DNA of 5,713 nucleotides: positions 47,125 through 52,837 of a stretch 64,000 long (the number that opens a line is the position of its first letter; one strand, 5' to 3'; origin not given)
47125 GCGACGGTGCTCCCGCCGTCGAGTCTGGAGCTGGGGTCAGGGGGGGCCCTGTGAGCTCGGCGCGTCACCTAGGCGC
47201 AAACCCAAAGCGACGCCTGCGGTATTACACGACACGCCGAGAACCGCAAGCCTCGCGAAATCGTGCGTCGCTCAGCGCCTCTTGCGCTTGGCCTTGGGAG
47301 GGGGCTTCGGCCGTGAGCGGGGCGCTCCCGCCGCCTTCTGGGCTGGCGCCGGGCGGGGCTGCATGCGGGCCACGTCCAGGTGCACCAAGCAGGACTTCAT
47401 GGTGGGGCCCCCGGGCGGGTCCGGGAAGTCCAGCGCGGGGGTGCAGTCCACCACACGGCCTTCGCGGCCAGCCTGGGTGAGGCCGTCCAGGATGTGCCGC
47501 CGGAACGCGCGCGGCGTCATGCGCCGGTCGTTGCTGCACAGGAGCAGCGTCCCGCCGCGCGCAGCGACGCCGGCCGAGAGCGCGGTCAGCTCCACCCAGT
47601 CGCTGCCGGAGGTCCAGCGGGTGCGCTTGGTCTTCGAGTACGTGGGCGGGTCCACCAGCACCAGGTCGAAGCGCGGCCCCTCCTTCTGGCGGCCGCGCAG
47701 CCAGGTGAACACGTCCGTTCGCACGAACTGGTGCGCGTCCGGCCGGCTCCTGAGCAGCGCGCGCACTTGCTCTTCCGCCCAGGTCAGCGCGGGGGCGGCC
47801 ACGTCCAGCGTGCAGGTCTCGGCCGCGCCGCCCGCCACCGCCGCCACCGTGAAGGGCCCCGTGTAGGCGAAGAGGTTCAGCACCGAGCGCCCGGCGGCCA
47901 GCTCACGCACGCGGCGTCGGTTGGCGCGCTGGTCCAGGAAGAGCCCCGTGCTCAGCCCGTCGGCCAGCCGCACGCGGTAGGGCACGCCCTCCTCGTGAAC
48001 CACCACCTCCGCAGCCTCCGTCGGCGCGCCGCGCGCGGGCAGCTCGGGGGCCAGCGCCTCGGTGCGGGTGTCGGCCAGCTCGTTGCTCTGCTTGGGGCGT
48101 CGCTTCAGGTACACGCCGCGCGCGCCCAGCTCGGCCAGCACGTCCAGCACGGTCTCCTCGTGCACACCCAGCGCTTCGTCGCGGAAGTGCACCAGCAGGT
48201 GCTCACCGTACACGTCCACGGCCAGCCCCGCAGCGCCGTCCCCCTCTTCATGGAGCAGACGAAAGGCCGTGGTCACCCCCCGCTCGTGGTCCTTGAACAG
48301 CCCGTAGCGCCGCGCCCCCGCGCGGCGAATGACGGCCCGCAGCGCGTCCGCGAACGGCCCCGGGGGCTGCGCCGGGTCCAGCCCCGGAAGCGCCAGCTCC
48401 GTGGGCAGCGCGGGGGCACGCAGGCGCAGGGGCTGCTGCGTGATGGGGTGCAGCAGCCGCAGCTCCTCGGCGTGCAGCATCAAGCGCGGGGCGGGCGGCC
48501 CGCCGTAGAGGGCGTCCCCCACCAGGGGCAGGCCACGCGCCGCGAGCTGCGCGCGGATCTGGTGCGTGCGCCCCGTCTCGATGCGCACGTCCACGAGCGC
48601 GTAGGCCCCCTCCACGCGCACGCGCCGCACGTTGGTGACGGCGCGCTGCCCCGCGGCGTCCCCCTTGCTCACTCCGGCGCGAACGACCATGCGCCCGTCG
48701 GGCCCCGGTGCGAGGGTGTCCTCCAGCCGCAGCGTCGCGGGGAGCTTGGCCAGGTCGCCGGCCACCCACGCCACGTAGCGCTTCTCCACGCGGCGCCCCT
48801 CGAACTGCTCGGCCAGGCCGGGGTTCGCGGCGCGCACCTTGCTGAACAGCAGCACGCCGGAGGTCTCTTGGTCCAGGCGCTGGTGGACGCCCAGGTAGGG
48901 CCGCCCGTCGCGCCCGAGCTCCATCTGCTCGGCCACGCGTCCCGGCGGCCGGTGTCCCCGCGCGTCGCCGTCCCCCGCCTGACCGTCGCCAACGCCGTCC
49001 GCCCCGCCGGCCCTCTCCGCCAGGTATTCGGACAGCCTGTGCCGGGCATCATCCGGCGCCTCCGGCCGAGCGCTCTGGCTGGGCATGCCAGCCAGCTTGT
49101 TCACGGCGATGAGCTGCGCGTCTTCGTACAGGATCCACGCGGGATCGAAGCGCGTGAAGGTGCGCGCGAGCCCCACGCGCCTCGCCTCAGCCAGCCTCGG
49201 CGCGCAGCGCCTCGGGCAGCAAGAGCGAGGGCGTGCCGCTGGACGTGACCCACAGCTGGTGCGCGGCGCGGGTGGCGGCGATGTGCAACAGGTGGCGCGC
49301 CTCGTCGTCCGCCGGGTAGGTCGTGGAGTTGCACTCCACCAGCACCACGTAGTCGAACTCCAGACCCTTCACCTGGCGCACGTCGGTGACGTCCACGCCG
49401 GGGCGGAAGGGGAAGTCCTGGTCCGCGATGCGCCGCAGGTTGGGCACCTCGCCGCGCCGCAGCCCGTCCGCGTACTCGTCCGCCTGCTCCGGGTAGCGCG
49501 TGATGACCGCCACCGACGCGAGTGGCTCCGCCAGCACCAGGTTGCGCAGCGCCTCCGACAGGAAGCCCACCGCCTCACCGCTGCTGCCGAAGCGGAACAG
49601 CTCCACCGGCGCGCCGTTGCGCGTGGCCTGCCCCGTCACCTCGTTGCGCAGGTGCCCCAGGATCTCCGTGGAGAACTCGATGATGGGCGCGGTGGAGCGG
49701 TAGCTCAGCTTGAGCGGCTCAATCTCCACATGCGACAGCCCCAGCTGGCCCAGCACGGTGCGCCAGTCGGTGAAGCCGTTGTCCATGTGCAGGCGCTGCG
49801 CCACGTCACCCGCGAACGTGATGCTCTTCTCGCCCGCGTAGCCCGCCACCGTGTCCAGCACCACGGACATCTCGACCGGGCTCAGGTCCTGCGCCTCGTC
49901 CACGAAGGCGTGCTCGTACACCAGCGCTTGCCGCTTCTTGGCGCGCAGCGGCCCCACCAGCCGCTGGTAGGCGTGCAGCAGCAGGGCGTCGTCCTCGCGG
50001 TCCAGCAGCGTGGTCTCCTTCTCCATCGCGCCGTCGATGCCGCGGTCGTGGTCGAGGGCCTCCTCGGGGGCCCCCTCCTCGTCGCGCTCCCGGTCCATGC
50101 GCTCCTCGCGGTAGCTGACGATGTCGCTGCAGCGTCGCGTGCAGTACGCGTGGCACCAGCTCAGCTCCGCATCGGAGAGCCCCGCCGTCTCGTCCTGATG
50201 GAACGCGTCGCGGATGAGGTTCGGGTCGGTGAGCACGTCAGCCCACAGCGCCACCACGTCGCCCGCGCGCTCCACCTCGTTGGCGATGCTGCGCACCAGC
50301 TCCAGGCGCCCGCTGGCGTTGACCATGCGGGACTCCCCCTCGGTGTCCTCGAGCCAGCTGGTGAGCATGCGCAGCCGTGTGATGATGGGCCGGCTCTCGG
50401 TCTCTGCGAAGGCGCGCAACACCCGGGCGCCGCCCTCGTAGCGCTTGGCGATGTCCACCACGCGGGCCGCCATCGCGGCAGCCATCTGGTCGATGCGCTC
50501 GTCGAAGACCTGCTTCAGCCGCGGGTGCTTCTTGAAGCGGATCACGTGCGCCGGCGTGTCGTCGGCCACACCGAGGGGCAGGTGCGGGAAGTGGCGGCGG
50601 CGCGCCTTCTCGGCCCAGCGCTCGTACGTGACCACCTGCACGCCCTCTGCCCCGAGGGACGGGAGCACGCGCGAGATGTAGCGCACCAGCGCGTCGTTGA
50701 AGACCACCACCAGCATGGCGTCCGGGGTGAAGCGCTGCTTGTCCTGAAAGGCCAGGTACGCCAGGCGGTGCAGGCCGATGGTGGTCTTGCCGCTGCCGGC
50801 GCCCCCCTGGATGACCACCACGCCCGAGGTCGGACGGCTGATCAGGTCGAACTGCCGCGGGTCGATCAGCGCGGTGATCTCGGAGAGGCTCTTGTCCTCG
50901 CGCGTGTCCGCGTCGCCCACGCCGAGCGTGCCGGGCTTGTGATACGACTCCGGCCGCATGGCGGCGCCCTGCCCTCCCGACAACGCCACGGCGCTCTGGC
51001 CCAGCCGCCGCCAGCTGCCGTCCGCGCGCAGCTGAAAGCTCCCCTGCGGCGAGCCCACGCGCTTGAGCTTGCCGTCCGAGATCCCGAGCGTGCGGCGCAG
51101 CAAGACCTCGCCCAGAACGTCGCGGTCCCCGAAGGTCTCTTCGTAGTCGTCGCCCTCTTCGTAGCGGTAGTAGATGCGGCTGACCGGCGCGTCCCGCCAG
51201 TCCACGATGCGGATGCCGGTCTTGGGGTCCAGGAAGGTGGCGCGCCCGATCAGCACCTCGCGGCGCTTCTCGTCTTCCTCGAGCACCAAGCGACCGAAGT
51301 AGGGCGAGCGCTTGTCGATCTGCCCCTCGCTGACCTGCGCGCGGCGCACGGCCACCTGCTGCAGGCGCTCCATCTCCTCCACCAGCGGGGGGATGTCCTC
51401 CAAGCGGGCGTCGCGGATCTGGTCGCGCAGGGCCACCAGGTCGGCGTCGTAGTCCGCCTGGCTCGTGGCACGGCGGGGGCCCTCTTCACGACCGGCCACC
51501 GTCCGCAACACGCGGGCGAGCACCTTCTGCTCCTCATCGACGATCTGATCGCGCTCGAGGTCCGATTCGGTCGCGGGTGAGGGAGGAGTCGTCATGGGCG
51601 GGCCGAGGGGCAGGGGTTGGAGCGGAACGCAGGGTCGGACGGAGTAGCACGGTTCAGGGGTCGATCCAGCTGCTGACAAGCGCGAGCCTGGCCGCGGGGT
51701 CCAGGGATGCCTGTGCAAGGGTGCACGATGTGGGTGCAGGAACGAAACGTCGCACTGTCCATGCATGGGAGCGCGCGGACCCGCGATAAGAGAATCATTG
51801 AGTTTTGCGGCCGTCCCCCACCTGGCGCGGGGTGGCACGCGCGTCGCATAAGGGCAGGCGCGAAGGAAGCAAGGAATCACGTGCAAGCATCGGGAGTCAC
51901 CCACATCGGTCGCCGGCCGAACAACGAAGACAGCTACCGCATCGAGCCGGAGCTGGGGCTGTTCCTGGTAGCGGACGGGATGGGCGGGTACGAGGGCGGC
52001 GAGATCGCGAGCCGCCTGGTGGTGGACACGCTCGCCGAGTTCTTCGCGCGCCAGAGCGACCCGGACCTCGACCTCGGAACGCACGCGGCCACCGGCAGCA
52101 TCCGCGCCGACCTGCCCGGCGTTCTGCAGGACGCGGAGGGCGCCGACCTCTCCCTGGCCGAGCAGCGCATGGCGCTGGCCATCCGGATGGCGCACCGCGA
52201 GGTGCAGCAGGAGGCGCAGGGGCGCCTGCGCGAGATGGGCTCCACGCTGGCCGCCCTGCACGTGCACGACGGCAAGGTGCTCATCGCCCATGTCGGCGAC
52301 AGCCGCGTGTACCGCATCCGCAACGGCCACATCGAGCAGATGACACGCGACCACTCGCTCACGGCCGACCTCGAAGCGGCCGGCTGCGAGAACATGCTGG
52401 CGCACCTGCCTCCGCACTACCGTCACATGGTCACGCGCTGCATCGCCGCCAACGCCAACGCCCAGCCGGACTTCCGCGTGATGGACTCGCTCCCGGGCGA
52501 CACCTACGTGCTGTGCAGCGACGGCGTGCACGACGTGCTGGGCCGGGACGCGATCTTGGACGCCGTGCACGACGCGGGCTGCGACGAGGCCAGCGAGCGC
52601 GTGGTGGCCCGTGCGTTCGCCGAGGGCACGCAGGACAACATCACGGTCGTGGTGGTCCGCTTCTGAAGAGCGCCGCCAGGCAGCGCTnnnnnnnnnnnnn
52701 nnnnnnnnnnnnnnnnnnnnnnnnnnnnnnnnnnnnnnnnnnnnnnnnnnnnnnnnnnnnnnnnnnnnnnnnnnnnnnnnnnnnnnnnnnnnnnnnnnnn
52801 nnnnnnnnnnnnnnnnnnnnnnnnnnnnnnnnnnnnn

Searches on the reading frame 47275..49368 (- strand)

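Call 80: search_protein_families(library=pfam, proteins=[window:47275-49368:-], max_evalue=0.00001)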
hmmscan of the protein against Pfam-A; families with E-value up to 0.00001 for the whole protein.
window:47275-49368:- (698 aa): 2 families
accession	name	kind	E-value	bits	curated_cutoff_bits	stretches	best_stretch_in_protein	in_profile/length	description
PF10672.15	Methyltrans_SAM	-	2e-25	90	27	1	453-619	84-245/286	S-adenosylmethionine-dependent methyltransferase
PF00849.27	PseudoU_synth_2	-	3e-21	76.7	26.8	1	86-277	2-152/152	RNA pseudouridylate synthase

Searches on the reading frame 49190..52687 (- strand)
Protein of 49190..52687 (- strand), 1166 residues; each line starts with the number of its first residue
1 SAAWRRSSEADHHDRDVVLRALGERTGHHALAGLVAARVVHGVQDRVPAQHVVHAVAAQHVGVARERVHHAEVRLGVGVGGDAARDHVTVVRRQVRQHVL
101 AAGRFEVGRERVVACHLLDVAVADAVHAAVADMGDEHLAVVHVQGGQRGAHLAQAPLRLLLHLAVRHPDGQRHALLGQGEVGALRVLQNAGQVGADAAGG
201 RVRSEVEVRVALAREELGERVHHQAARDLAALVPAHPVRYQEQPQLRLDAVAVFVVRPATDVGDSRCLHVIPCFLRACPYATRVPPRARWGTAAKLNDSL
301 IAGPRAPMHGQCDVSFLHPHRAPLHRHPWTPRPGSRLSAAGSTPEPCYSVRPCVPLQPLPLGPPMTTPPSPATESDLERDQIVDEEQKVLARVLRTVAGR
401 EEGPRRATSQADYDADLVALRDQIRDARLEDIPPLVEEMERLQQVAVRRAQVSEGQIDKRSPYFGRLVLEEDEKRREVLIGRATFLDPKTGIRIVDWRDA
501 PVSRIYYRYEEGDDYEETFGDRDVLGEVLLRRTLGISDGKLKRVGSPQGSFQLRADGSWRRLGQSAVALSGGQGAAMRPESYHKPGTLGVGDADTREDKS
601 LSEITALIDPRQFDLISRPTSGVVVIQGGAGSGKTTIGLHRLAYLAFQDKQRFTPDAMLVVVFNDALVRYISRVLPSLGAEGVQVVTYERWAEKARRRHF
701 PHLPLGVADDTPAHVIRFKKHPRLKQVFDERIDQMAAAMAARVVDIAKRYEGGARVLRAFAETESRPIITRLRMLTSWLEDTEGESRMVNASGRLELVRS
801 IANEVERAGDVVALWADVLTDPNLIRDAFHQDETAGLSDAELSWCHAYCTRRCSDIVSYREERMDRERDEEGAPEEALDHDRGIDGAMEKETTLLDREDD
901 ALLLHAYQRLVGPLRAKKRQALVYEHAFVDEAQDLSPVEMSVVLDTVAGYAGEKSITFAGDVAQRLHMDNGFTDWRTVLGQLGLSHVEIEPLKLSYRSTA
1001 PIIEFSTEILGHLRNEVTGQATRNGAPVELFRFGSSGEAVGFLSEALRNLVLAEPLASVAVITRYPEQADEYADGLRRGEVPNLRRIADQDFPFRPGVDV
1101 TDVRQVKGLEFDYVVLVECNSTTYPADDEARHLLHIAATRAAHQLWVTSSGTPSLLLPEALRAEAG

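Call 80: search_protein_families(library=pfam, proteins=[window:49190-52687:-], max_evalue=0.00001)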
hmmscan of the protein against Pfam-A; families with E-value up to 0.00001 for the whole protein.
window:49190-52687:- (1166 aa): 4 families
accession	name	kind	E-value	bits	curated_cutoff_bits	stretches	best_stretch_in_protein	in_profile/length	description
PF13361.12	UvrD_C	-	2.7e-14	53.8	25.6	1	1096-1149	285-347/350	UvrD-like helicase C-terminal domain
PF13538.12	UvrD_C_2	-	1.4e-13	50.9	27.4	1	1099-1147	3-51/52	UvrD-like helicase C-terminal domain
PF00580.27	UvrD-helicase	-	3.5e-08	33.9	23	1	617-964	10-250/271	UvrD/REP helicase N-terminal domain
PF13245.12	AAA_19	-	1.8e-06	28.6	25.1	0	620-965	10-129/134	AAA domain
